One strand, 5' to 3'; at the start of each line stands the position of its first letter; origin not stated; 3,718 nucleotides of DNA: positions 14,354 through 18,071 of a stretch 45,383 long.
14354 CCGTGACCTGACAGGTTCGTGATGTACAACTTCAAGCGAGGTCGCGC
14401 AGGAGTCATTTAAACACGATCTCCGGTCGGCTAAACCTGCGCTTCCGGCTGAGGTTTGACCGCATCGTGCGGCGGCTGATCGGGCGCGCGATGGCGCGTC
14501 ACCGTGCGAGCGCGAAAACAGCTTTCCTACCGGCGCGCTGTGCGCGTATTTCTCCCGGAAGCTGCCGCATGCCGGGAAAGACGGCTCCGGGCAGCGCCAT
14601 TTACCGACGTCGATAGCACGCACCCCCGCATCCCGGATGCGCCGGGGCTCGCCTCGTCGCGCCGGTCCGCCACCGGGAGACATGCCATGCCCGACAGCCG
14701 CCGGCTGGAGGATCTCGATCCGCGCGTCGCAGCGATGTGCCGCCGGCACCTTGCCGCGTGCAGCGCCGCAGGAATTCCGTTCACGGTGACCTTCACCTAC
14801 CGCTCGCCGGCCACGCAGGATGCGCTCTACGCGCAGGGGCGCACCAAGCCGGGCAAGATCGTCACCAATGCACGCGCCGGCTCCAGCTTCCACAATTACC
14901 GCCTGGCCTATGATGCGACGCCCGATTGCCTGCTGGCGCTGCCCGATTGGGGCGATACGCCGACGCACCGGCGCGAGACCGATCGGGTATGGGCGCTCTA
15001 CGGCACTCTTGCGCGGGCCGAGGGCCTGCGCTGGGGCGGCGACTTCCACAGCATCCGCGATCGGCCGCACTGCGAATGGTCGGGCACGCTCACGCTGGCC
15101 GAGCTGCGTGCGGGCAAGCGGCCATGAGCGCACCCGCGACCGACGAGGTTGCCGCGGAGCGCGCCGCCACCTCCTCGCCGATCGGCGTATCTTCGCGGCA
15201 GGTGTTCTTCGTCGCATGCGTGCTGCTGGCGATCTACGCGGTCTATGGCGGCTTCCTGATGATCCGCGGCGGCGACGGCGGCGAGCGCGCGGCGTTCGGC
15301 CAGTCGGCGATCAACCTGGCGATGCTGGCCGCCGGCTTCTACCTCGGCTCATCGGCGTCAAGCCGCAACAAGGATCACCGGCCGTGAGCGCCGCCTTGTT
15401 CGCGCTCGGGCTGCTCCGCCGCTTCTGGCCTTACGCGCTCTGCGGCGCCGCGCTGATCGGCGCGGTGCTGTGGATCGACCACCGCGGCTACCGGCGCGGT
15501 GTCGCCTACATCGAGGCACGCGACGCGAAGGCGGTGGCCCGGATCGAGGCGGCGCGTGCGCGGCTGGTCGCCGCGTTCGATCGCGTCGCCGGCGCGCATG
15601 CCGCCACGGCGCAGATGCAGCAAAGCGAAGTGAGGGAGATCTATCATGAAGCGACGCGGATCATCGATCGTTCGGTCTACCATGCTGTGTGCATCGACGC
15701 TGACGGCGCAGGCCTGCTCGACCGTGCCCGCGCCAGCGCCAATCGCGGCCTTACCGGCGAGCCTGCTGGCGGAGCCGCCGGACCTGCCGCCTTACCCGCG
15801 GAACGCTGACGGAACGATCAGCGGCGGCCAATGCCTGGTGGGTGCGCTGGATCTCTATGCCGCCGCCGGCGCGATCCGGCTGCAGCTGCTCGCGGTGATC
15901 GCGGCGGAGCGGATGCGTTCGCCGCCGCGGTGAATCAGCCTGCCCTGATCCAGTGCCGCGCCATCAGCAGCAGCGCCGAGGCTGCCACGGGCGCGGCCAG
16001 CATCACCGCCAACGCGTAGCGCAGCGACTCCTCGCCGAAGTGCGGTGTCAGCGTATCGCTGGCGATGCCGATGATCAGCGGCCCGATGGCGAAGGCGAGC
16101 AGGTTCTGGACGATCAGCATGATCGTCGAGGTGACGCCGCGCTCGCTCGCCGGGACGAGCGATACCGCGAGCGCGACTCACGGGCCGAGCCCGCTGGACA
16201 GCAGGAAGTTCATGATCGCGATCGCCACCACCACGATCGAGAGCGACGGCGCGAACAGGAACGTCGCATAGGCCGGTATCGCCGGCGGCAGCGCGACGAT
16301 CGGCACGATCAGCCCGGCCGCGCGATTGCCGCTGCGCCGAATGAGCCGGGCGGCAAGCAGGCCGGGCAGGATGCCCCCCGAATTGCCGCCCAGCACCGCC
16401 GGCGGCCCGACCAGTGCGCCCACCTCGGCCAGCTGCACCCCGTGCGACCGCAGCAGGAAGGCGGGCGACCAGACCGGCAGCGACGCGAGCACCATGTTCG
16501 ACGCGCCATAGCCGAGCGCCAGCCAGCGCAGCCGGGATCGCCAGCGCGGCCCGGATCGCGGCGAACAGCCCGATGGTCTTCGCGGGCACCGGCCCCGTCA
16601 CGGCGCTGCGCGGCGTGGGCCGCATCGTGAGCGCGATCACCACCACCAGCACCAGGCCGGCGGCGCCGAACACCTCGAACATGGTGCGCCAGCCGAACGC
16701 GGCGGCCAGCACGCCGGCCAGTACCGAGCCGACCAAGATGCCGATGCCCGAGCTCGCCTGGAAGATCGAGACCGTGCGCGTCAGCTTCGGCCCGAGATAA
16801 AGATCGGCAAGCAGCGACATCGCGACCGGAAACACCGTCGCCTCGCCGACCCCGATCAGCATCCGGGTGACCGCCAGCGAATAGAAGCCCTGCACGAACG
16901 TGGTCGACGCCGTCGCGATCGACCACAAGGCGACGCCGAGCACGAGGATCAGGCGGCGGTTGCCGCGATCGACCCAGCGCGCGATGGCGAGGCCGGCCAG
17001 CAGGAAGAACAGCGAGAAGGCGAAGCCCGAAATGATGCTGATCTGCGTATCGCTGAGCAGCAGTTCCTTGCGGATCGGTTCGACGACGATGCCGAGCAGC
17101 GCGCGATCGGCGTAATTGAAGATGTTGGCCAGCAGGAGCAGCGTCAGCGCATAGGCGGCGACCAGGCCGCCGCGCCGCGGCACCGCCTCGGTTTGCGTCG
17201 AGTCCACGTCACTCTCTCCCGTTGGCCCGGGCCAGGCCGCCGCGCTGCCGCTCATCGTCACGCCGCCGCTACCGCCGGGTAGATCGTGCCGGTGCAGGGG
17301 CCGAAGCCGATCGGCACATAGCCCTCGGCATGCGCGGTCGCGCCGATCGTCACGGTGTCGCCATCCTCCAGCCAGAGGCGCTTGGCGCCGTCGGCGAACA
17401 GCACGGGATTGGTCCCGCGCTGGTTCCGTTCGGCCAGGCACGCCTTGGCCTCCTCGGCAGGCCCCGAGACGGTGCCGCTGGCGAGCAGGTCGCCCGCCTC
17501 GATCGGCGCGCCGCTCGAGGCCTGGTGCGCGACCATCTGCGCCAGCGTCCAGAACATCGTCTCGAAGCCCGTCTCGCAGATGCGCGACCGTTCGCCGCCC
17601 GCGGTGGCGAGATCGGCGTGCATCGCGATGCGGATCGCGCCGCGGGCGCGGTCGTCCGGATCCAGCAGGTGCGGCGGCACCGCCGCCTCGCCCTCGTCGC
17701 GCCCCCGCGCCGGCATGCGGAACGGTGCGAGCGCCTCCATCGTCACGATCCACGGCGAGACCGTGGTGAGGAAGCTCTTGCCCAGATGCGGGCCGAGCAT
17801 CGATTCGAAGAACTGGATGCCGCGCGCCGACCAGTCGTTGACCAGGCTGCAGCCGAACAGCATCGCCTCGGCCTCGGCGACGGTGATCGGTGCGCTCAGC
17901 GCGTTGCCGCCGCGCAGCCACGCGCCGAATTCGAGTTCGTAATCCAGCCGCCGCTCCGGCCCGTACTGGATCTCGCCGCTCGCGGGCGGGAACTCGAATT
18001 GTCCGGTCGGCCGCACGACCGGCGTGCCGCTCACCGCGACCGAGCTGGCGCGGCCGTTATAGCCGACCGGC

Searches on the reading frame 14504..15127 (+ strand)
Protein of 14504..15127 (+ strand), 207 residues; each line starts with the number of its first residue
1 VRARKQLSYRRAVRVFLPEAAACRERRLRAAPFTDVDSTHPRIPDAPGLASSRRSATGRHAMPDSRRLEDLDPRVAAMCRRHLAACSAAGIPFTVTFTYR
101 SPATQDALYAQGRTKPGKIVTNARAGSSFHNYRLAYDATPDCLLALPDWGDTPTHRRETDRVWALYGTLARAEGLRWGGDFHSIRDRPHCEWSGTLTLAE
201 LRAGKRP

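Call 52: search_protein_families(library=pfam, proteins=[window:14504-15127:+], max_evalue=0.001)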
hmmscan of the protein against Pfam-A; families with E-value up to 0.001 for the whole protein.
window:14504-15127:+ (207 aa): 2 families
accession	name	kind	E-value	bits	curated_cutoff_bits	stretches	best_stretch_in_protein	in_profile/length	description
PF13539.11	Peptidase_M15_4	-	8.1e-09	36.4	25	1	123-192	3-70/70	D-alanyl-D-alanine carboxypeptidase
PF02557.22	VanY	-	9.1e-06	25.9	25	1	70-140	3-76/132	D-alanyl-D-alanine carboxypeptidase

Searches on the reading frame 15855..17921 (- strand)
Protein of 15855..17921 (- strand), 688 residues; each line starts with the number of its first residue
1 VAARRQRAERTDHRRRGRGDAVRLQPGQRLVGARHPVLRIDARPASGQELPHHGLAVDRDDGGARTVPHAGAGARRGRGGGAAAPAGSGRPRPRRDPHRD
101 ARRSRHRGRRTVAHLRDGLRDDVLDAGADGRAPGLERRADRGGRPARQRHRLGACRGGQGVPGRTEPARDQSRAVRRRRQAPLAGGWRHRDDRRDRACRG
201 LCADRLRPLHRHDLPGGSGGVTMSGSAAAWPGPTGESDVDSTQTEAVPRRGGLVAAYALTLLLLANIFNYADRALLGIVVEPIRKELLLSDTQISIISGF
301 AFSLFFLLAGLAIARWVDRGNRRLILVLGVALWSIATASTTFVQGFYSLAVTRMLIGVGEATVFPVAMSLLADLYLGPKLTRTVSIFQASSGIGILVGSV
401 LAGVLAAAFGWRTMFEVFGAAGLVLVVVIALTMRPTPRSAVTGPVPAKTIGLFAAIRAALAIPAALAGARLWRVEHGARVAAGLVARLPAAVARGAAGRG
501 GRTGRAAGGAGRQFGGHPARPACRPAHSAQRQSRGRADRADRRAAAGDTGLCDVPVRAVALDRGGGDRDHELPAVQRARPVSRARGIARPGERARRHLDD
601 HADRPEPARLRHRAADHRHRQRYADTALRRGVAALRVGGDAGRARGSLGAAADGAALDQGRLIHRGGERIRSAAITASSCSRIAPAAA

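Call 52: search_protein_families(library=pfam, proteins=[window:15855-17921:-], max_evalue=0.001)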
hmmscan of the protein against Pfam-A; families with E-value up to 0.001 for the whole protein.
window:15855-17921:- (688 aa): 2 families
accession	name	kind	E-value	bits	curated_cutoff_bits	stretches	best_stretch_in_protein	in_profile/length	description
PF07690.21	MFS_1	-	5.7e-30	104.8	33.4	1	262-463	1-203/347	Major Facilitator Superfamily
PF06779.20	MFS_4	-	0.00068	19.5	26.3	0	284-449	20-187/364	Uncharacterised MFS-type transporter YbfB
